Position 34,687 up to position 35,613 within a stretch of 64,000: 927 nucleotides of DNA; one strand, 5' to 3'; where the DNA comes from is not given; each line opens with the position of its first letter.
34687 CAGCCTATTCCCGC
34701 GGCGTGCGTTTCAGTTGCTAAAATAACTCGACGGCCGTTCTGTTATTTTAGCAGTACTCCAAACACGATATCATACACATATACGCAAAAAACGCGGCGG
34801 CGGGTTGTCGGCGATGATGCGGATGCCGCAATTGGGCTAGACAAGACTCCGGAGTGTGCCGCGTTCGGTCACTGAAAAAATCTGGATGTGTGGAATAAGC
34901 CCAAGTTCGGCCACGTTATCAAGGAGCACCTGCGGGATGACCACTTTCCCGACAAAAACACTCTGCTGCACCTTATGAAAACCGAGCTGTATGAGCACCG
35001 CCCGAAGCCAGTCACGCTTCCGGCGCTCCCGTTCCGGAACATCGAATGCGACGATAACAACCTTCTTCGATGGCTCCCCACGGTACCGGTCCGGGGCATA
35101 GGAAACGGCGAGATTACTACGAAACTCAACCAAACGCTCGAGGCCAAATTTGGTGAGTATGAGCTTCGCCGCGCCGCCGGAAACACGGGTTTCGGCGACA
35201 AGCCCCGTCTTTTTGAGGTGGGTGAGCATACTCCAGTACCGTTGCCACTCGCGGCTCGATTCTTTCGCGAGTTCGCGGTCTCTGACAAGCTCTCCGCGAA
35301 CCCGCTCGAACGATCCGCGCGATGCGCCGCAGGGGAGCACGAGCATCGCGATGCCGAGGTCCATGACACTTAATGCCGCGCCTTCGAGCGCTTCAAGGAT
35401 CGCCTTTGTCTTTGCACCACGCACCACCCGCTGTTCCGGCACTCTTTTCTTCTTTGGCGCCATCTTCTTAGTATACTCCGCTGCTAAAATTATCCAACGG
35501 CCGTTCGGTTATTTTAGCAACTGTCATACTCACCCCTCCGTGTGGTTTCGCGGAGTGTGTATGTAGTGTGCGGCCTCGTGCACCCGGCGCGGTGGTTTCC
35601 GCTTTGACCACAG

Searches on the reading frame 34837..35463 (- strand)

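Call 102: search_protein_families(library=pfam, proteins=[window:34837-35463:-], max_evalue=0.01)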
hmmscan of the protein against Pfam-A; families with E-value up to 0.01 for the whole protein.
window:34837-35463:- (208 aa): 2 families
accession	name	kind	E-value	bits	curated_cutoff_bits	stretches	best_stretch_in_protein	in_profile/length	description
PF20803.2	PaaX_M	-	1.3e-11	44.9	24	1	137-202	10-75/83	PaaX protein central Cas2-like domain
PF09827.14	CRISPR_Cas2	-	1.7e-06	28.6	23.8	1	136-174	3-38/74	CRISPR associated protein Cas2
